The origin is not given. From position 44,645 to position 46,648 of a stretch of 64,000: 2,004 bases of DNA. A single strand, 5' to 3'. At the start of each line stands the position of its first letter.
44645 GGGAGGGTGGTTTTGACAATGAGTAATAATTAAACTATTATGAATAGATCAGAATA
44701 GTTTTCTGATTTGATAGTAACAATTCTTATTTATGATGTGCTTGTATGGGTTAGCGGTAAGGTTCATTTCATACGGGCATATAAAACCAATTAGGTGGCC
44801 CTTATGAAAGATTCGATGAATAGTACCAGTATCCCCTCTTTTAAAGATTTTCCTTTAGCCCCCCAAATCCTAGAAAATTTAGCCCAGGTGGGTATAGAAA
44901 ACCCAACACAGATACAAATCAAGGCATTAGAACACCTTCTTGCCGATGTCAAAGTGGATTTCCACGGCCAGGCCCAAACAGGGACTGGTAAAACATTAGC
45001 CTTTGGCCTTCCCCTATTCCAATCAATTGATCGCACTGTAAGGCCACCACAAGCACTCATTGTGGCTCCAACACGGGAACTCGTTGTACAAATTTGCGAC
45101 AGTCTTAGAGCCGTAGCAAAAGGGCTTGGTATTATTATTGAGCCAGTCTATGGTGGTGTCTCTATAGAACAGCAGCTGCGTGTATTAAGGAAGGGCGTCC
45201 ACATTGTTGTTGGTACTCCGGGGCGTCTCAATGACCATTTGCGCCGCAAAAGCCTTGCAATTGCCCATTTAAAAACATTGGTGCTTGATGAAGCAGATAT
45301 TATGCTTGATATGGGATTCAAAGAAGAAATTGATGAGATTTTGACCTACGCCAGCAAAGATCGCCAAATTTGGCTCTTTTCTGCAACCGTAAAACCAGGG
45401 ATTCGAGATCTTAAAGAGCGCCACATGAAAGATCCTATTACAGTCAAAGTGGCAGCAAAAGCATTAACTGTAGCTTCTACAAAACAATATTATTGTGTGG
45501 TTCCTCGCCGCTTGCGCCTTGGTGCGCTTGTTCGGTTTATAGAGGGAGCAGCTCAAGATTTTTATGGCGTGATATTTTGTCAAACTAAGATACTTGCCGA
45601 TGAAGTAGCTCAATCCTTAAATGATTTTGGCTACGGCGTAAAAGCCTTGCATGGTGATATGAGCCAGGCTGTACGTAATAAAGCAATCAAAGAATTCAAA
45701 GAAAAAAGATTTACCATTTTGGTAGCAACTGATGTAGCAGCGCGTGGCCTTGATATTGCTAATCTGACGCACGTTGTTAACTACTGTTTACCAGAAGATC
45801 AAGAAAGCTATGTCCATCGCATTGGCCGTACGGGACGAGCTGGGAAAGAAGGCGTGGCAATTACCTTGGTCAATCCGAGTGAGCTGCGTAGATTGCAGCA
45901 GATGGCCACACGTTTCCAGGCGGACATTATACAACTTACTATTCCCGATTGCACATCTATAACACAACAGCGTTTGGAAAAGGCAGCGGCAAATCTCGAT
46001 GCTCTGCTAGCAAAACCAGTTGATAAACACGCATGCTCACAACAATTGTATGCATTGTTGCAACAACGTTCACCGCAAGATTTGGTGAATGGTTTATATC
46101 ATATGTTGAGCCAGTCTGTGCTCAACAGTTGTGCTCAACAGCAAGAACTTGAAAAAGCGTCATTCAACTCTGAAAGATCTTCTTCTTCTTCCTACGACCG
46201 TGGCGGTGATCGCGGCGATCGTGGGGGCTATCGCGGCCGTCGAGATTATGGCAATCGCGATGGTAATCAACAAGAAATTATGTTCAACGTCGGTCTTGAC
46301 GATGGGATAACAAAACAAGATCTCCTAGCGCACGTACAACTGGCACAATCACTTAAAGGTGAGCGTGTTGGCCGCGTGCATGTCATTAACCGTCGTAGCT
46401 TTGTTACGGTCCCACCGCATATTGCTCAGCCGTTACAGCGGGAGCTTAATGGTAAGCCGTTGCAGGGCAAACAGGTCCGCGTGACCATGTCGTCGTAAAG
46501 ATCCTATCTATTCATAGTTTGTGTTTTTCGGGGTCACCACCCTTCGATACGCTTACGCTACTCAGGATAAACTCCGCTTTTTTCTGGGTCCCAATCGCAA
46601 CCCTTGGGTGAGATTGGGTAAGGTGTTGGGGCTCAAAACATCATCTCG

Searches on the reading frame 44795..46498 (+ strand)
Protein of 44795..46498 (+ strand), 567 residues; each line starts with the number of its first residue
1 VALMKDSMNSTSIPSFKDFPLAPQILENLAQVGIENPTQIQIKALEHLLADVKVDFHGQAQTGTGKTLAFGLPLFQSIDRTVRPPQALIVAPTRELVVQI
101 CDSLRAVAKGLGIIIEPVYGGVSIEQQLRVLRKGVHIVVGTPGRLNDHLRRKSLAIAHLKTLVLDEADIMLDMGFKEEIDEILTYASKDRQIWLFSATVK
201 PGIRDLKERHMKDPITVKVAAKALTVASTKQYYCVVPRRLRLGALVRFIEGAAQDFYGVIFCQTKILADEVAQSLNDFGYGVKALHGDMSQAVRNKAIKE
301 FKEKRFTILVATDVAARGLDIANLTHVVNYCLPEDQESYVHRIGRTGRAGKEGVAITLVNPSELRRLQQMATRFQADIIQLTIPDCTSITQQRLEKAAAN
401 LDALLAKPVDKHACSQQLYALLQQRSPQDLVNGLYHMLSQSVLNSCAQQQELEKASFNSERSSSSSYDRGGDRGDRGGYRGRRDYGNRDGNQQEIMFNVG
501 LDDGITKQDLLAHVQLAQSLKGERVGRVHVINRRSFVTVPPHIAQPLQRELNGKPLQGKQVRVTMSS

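Call 56: search_protein_families(library=pfam, proteins=[window:44795-46498:+], max_evalue=0.00001)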
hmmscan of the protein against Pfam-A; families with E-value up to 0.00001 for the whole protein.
window:44795-46498:+ (567 aa): 4 families
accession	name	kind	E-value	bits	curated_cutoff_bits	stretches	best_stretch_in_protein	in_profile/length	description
PF00270.35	DEAD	-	1.8e-47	161.6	26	1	38-204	1-165/167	DEAD/DEAH box helicase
PF00271.37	Helicase_C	-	1e-31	109.9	23.5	1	258-350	18-110/110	Helicase conserved C-terminal domain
PF03880.21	DbpA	-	3.1e-09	37.2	25.6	1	496-564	3-71/72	DbpA RNA binding domain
PF04851.21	ResIII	-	2.3e-06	28.1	22.5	1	37-199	4-162/164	Type III restriction enzyme, res subunit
